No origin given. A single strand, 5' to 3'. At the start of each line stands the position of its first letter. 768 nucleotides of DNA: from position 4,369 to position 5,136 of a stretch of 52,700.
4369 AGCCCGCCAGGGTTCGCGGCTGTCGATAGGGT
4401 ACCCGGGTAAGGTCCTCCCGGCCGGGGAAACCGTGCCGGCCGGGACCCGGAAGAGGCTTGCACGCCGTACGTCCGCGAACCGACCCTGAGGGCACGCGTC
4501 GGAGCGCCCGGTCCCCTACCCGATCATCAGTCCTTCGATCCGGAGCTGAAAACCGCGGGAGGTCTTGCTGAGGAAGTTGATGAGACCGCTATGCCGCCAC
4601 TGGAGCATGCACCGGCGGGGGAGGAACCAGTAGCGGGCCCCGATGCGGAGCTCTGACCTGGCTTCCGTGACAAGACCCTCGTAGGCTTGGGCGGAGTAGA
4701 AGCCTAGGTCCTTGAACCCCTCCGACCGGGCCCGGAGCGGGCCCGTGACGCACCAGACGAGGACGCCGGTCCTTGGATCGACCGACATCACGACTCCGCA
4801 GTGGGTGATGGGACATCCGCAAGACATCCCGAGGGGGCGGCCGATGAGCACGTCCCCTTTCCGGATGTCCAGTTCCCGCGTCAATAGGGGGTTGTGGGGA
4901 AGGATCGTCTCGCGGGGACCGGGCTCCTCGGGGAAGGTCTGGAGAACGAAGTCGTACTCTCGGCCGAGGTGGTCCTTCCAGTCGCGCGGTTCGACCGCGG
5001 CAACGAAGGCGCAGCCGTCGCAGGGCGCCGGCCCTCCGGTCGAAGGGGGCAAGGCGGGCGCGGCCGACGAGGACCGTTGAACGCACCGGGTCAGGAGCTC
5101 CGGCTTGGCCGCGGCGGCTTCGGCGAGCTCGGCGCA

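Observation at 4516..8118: Tightly coupled operon: orphan ABC ATPase, G3E GTPase, NifS cysteine desulfurase and an Fe-S-motif protein, as a candidate dedicated metallocluster maturation system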

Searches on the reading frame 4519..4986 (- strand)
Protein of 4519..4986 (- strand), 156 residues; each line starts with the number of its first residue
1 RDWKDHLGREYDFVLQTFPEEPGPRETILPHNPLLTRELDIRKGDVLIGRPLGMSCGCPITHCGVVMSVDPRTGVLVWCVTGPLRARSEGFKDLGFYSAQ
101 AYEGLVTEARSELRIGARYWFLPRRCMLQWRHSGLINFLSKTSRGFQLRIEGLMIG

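Call 30: search_protein_representatives(protein=window:4519-4986:-)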
Query: 156 residues. Proteins with E-value up to 0.001 (for the whole library): 151; up to 1e-10: 99; up to 1e-30: 24. The best 150 are listed.
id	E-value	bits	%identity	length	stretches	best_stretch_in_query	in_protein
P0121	5.0e-74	263.8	70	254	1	2-156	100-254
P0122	3.6e-54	199.2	70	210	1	2-116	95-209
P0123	8.5e-54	198.0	71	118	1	39-156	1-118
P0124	1.0e-51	191.2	60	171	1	26-156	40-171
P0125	1.7e-51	190.5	56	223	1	2-156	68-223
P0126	1.3e-48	181.1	53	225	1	4-155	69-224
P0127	7.3e-48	178.7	65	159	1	34-146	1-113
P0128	1.5e-47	177.6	73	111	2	1-67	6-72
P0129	3.6e-45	169.9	67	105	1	52-156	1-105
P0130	3.1e-44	166.8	55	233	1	3-156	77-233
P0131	1.1e-41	158.6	73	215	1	2-95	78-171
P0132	1.5e-41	158.1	77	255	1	3-89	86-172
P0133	8.8e-41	155.6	50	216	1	3-155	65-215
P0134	8.9e-41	155.6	70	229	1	2-93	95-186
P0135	1.8e-40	154.6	51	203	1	3-156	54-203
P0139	1.0e-35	139.1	46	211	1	4-156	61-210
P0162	2.5e-24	102.1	40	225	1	5-155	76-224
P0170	1.2e-20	90.1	37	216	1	5-154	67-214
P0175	4.8e-20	88.1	39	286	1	4-153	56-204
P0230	2.7e-08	49.9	42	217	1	9-136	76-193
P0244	7.7e-07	45.2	40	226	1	11-153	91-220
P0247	2.9e-06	43.3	38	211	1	9-153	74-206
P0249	7.3e-06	42.0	36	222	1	9-140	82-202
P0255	4.0e-05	39.6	38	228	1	10-139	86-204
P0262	1.0e-04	38.3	33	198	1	10-154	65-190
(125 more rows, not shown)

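Call 32: list_cluster_members(proteins=[P0139, P0162, P0170, P0175, P0230, P0244, P0247, P0249, P0255, P0262])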
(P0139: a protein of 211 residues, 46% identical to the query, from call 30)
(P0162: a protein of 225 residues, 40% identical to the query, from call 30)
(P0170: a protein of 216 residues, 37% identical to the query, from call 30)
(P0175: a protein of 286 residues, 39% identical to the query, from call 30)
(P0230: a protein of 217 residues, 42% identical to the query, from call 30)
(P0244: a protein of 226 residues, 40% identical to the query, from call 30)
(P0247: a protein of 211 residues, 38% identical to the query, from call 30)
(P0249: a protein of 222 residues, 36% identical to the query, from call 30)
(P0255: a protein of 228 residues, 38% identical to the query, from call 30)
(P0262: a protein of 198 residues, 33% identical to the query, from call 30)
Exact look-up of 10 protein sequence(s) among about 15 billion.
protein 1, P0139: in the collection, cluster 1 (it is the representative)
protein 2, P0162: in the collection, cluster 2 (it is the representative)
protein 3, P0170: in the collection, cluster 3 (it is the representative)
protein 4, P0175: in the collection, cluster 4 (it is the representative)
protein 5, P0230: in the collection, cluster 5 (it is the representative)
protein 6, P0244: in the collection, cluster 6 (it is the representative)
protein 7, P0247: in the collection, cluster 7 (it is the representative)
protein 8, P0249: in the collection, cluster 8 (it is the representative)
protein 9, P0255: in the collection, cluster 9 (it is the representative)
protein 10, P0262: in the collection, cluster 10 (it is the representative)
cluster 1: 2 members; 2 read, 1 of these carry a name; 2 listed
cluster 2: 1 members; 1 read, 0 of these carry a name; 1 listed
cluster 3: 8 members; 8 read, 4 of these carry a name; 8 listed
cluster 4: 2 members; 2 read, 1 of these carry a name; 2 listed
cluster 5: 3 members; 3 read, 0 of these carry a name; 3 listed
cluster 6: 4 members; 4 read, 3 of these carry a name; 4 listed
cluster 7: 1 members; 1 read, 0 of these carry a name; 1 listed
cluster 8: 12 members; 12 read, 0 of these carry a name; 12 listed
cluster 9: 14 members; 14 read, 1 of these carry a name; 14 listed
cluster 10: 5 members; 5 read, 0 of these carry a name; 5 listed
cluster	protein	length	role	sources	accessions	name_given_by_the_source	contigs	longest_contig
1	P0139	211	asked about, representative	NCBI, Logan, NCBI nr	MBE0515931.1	MAG: Fe-S cluster protein [Methanophagales archaeon] | Fe-S cluster protein [Methanophagales archaeon]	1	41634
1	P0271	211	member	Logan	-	-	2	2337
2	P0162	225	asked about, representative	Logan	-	-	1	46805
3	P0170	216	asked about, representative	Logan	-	-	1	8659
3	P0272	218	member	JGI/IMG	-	uncharacterized Fe-S cluster-containing protein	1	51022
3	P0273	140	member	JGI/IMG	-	uncharacterized Fe-S cluster-containing protein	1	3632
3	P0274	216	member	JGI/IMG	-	uncharacterized Fe-S cluster-containing protein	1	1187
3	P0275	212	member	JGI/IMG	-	uncharacterized Fe-S cluster-containing protein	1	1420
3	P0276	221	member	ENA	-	-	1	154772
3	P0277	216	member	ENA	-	-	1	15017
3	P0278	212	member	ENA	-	-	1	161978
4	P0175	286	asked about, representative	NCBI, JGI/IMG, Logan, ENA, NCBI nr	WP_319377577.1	(Fe-S)-binding protein [uncultured Methanoregula sp.]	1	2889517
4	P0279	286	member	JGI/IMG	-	-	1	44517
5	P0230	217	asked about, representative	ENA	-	-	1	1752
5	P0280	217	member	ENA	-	-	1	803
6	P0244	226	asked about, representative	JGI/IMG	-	hypothetical protein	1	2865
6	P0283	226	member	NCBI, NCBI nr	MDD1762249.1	MAG: hypothetical protein LUQ59_08445 [Methanothrix sp.] | hypothetical protein [Methanothrix sp.]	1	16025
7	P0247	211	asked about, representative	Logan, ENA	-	-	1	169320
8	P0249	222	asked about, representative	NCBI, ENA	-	-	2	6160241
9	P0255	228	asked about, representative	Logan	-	-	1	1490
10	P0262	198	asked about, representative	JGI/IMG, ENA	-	-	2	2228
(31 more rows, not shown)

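Call 33: find_encoding_contigs(protein=P0249, flank=8000, max_places=2)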
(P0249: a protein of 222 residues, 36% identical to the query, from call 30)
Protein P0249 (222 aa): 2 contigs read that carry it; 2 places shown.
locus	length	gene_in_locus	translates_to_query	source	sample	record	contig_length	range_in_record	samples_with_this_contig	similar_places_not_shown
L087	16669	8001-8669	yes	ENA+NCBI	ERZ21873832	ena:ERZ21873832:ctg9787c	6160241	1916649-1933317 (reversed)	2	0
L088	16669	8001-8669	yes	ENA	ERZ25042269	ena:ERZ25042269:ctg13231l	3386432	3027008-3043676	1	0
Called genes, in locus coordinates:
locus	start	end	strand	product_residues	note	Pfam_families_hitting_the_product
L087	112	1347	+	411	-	PF00512:HisKA (weak), PF02518:HATPase_c, PF14501:HATPase_c_5 (weak)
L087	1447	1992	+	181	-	PF02620:YceD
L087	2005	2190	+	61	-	PF01783:Ribosomal_L32p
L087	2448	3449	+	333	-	PF08392:FAE1_CUT1_RppA (weak), PF00108:Thiolase_N, PF08545:ACP_syn_III, PF08541:ACP_syn_III_C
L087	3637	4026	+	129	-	PF04519:Bactofilin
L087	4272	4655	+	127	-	-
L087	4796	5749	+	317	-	PF07730:HisKA_3, PF02518:HATPase_c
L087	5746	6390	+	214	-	PF00072:Response_reg, PF00196:GerE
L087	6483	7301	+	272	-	PF02463:SMC_N (weak), PF00005:ABC_tran, PF13304:AAA_21 (faint)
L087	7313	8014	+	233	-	PF02492:cobW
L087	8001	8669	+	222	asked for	PF04060:FeS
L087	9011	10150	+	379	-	PF28541:DUF8433, PF00119:ATP-synt_A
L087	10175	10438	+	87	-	PF00137:ATP-synt_C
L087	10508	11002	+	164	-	PF00430:ATP-synt_B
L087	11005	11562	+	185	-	PF00213:OSCP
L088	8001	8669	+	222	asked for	PF04060:FeS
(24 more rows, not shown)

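Call 34: find_encoding_contigs(protein=P0175, flank=10000, max_places=1)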
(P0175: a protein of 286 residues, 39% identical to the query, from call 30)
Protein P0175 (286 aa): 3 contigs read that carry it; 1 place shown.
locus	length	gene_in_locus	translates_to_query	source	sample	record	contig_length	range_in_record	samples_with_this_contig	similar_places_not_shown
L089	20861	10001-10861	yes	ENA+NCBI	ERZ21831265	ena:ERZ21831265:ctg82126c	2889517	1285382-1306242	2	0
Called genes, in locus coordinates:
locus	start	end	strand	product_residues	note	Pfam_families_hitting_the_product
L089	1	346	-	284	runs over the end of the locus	PF02361:CbiQ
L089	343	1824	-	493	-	PF09818:ABC_ATPase (faint), PF00005:ABC_tran, PF00437:T2SSE (faint), PF01078:Mg_chelatase (faint), PF01637:ATPase_2 (faint), PF02463:SMC_N, PF13476:AAA_23 (weak), PF00005:ABC_tran, +15 more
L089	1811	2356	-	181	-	PF09819:ABC_cobalt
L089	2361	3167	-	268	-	-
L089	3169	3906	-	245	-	-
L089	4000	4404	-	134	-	PF00196:GerE, PF04545:Sigma70_r4, PF14601:TFX_C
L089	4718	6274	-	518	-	-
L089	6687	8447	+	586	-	PF16820:PKD_3 (faint), PF00801:PKD, PF18911:PKD_4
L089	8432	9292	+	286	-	PF00005:ABC_tran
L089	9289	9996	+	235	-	PF02492:cobW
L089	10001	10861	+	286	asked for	PF04060:FeS (weak)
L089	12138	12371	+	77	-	PF03459:TOBE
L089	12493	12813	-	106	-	-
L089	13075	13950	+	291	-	-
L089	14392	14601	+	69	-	-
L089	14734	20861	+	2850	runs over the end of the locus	PF05048:NosD, PF00801:PKD, PF18911:PKD_4, PF00801:PKD, PF18911:PKD_4, PF00801:PKD, PF18911:PKD_4, PF00801:PKD, +24 more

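Call 35: find_encoding_contigs(protein=P0139, flank=10000, max_places=1)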
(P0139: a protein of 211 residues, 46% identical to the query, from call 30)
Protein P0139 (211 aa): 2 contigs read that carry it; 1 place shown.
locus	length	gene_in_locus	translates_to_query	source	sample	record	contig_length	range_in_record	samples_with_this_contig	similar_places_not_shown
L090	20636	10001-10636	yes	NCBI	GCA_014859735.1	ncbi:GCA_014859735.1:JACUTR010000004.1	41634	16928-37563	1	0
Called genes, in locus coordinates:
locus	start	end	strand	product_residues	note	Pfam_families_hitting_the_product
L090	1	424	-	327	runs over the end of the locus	PF00291:PALP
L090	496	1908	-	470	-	PF01406:tRNA-synt_1e, PF01921:tRNA-synt_1f (faint), PF09334:tRNA-synt_1g, PF00133:tRNA-synt_1 (weak), PF09334:tRNA-synt_1g, PF09190:DALR_2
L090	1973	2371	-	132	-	PF01592:NifU_N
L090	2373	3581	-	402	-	PF00155:Aminotran_1_2 (faint), PF00266:Aminotran_5, PF01041:DegT_DnrJ_EryC1 (weak), PF01212:Beta_elim_lyase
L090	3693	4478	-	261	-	PF01946:Thi4, PF00890:FAD_binding_2 (weak), PF01266:DAO (weak), PF01494:FAD_binding_3 (weak), PF07992:Pyr_redox_2 (weak), PF12831:FAD_oxidored, PF13450:NAD_binding_8 (weak)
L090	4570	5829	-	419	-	PF00732:GMC_oxred_N, PF00890:FAD_binding_2 (faint), PF01266:DAO (faint), PF03486:HI0933_like (faint), PF07992:Pyr_redox_2 (faint), PF13738:Pyr_redox_3 (faint), PF05199:GMC_oxred_C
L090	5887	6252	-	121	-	-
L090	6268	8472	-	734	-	PF00403:HMA, PF00122:E1-E2_ATPase, PF00702:Hydrolase, PF08282:Hydrolase_3 (faint), PF12710:HAD (weak)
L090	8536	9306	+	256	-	PF00005:ABC_tran, PF13476:AAA_23 (faint)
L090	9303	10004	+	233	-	PF02492:cobW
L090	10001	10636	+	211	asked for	PF04060:FeS (weak)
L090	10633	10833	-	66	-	-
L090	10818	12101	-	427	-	PF01837:HcyBio, PF25160:LdpA_Fe-S-bd (faint)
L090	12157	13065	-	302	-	PF02445:NadA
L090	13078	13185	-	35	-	PF00037:Fer4 (weak)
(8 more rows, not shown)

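Call 36: find_encoding_contigs(protein=P0276, flank=10000, max_places=1)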
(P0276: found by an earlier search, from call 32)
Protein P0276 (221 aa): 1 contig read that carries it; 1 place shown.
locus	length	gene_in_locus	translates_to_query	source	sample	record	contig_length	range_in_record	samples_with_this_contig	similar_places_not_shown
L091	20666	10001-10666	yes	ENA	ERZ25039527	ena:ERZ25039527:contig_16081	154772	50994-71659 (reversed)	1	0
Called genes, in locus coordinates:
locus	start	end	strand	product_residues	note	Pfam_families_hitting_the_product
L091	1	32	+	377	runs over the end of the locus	PF00155:Aminotran_1_2, PF01041:DegT_DnrJ_EryC1, PF01212:Beta_elim_lyase (weak)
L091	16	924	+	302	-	PF00248:Aldo_ket_red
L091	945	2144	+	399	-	-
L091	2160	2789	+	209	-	PF00117:GATase, PF01174:SNO (weak), PF07722:Peptidase_C26 (weak)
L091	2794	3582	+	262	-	PF03060:NMO (faint), PF00977:His_biosynth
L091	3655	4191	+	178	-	PF13302:Acetyltransf_3, PF13420:Acetyltransf_4, PF00583:Acetyltransf_1, PF13523:Acetyltransf_8 (faint)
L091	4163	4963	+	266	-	PF02348:CTP_transf_3, PF12804:NTP_transf_3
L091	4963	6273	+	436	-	PF00202:Aminotran_3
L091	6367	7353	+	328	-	-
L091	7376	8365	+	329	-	-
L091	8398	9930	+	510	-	PF03601:Cons_hypoth698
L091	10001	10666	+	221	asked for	PF04060:FeS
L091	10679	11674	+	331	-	PF01073:3Beta_HSD, PF01370:Epimerase, PF02719:Polysacc_synt_2 (weak), PF04321:RmlD_sub_bind, PF16363:GDP_Man_Dehyd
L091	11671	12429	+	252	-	PF02463:SMC_N (weak), PF13476:AAA_23 (weak), PF00005:ABC_tran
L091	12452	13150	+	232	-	PF02492:cobW (weak)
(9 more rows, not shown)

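Call 49: predict_structure(alignment_id=A2)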
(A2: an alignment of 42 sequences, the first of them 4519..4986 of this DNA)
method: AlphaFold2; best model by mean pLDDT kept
length: 156 residues; sequences in the alignment: 42
mean_pLDDT: 94.1   pTM: 0.87
mean pLDDT of the five models: 94.1, 94.0, 93.8, 93.7, 93.2
residues with pLDDT >= 90: 142; 70-90: 10; 50-70: 4; < 50: 0
segments of 3 or more residues with pLDDT < 50: none
pLDDT, mean of each block of 10 residues (from residue 1): 90 96 95 95 97 80 97 96 93 96 97 97 92 97 97 88
secondary structure, 60 per line:
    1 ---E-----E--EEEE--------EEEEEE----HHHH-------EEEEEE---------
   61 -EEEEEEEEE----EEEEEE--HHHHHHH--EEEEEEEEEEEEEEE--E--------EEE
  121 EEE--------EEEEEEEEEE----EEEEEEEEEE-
elements in order: E13-16 E25-30 H35-38 E46-51 E62-70 E75-80 H83-89 E92-106 E118-123 E132-141 E146-155

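Call 51: fold_search(model_id=the predicted structure, library=pdb)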
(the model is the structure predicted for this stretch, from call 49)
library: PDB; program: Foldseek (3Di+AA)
matches with E <= 10: 603; with E <= 0.001: 0
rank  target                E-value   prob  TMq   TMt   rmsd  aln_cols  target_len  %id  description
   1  5xu0_A                3.6e-02  0.38  0.23  0.17  11.5       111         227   15  Structure of the membrane fusion protein Spr0693 from Streptococcus pneumoniae R6 (released 2018-01-24)
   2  8pkh_EI               1.3e-01  0.20  0.23  0.23  10.9       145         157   10  Borrelia bacteriophage BB1 procapsid, fivefold-symmetrized outer shell (released 2023-07-12)
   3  5vx6_B                2.2e-01  0.41  0.26  0.21  18.7       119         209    7  Structure of Bacillus subtilis Inhibitor of motility (MotI/DgrA) (released 2017-11-22)
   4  5vx6_A                2.6e-01  0.30  0.25  0.19  18.8       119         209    5  Structure of Bacillus subtilis Inhibitor of motility (MotI/DgrA) (released 2017-11-22)
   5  8rk3_b                3.1e-01  0.33  0.28  0.07  11.2       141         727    8  Bacteriophage JBD30 baseplate - composite structure (released 2024-08-14)
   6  8pkh_EB               3.3e-01  0.12  0.23  0.23  11.1       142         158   10  Borrelia bacteriophage BB1 procapsid, fivefold-symmetrized outer shell (released 2023-07-12)
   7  7wa9                  3.3e-01  0.02  0.10  0.10  15.9       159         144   13  Crystal structure of MSMEG_5634 from Mycobacterium smegmatis (released 2022-10-19)
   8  7qpo_A                3.5e-01  0.21  0.15  0.09   6.5        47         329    8  Crystal structure of human trans-3-Hydroxy-L-proline dehydratase (released 2022-08-17)
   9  6r76_D                3.5e-01  0.08  0.16  0.10  12.8       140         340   11  Crystal structure of trans-3-Hydroxy-L-proline dehydratase from Thermococcus litoralis - open conformation (released 2019-07-03)
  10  5kec_A                4.1e-01  0.30  0.27  0.19   9.7       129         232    8  Structure of K. pneumonia MrkH in its apo state. (released 2016-08-17)
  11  7qpo_B                4.1e-01  0.20  0.15  0.09   6.5        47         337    8  Crystal structure of human trans-3-Hydroxy-L-proline dehydratase (released 2022-08-17)
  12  2z6b_D                4.1e-01  0.12  0.28  0.15  15.3       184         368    6  Crystal Structure Analysis of (gp27-gp5)3 conjugated with Fe(III) protoporphyrin (released 2008-04-15)
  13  8tnr_B                4.6e-01  0.06  0.18  0.09  16.4       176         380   11  Cryo-EM structure of DDB1dB:CRBN:PT-179:SD40, conformation 2 (released 2024-03-13)
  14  1k28_D                4.9e-01  0.10  0.24  0.13  17.0       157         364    6  The Structure of the Bacteriophage T4 Cell-Puncturing Device (released 2002-02-06)
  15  5vm8_B                5.2e-01  0.60  0.27  0.18   9.2        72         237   14  Crystal structure of a Ribosomal RNA small subunit methyltransferase E from Neisseria gonorrhoeae bound to S-adenosyl  (released 2017-05-10)
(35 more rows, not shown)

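Call 57: search_dna_similar(query=window:4519-4986:-, collection=plasmids, mode=protein, max_evalue=0.001)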
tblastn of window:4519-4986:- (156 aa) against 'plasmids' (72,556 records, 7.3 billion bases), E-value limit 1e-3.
No match.

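Call 67: find_encoding_contigs(protein=P0247, flank=8000, max_places=1)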
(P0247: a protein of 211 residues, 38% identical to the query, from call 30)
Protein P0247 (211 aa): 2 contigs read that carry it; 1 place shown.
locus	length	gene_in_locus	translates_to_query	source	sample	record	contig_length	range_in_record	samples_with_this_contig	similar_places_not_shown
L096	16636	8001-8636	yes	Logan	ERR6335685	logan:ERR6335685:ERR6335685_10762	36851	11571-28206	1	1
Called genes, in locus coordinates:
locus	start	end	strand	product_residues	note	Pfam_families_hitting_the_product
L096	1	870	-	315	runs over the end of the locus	PF03976:PPK2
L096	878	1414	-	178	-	-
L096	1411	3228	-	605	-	PF00664:ABC_membrane, PF00005:ABC_tran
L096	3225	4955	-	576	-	PF00664:ABC_membrane, PF00005:ABC_tran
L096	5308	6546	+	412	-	PF00291:PALP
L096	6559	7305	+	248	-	PF00005:ABC_tran, PF13604:AAA_30 (weak)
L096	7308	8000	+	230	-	PF02492:cobW, PF03308:MeaB (faint)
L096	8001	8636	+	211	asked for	PF04060:FeS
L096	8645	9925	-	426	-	PF01837:HcyBio, PF12838:Fer4_7 (faint), PF14697:Fer4_21 (faint), PF12797:Fer4_2 (faint), PF12837:Fer4_6 (faint), PF13237:Fer4_10 (faint), PF00037:Fer4 (weak)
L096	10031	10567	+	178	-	PF01978:TrmB (faint), PF12802:MarR_2 (weak), PF24034:DUF7343, PF01047:MarR (weak)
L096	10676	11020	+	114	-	-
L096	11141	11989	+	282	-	PF00583:Acetyltransf_1, PF13673:Acetyltransf_10 (weak), PF13508:Acetyltransf_7, PF18014:Acetyltransf_18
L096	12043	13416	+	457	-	PF07694:5TM-5TMR_LYT, PF07228:SpoIIE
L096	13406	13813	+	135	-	PF13581:HATPase_c_2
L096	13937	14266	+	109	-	PF01740:STAS, PF13466:STAS_2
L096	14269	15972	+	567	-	PF00753:Lactamase_B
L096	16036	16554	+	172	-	PF02776:TPP_enzyme_N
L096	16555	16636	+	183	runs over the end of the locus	PF02775:TPP_enzyme_C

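Call 68: find_encoding_contigs(protein=P0162, flank=8000, max_places=1)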
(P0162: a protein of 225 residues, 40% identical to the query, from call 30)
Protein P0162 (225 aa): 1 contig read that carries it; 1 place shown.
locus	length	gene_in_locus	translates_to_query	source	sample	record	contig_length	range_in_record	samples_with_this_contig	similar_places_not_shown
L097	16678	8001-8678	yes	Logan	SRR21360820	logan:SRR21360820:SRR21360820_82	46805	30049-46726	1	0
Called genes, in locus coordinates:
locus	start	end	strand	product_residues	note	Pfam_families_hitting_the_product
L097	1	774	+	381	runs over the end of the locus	-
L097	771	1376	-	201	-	PF12804:NTP_transf_3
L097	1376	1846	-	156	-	PF01035:DNA_binding_1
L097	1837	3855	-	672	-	PF04851:ResIII (faint), PF06733:DEAD_2, PF13307:Helicase_C_2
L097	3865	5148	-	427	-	PF13426:PAS_9 (faint), PF08447:PAS_3, PF02518:HATPase_c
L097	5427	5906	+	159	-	-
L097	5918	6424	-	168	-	PF01381:HTH_3, PF13443:HTH_26 (weak)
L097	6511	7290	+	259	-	PF00005:ABC_tran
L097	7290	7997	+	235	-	PF02492:cobW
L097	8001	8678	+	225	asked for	PF04060:FeS (weak)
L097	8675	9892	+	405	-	PF01837:HcyBio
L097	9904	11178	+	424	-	PF00291:PALP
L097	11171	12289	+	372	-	PF02776:TPP_enzyme_N, PF02775:TPP_enzyme_C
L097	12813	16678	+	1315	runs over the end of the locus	?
